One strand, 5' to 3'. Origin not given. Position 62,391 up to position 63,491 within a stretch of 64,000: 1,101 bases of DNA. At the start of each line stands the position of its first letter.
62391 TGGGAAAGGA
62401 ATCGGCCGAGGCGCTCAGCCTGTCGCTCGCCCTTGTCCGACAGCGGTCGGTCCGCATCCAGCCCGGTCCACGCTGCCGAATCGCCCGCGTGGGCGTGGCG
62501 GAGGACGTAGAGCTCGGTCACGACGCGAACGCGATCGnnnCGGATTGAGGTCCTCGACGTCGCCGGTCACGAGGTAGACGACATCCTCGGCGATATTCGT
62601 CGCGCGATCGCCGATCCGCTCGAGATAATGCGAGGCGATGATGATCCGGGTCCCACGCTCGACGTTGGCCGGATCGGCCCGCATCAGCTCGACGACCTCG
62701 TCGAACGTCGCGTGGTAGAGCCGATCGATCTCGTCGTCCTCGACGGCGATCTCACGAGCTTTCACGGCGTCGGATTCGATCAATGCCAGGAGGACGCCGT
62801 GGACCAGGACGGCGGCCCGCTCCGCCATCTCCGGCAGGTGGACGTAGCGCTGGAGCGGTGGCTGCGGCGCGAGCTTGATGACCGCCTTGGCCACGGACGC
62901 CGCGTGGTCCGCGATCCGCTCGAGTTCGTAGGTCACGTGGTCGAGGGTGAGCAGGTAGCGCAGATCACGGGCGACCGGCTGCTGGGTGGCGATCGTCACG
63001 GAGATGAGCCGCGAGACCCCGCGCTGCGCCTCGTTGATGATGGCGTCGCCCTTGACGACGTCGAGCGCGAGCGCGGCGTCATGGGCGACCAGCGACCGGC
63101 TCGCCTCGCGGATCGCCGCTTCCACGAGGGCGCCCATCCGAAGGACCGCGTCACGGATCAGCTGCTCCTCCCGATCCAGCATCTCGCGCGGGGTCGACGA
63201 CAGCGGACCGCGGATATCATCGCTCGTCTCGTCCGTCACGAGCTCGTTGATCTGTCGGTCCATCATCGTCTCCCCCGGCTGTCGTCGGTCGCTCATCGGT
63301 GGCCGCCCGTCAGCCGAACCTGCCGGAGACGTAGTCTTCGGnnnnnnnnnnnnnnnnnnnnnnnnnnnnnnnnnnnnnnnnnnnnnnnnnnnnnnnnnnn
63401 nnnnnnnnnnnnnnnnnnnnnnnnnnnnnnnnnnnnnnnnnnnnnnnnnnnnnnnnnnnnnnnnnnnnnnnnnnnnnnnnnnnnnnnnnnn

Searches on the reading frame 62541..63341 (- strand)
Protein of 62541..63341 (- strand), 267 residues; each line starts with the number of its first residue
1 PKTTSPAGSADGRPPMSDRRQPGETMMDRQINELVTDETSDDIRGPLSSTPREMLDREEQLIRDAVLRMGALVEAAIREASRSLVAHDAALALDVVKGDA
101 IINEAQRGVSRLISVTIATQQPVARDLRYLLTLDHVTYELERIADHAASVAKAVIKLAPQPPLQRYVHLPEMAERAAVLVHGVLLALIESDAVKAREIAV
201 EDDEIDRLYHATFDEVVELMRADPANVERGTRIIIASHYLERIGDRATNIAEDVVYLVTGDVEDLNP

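Call 22: search_protein_families(library=pfam, proteins=[window:62541-63341:-], max_evalue=0.00001)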
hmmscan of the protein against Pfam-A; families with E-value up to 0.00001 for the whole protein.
window:62541-63341:- (267 aa): 1 family
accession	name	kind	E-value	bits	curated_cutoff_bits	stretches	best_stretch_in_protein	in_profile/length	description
PF01895.24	PhoU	-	1.5e-36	125.1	23.5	2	66-154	1-89/89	PhoU domain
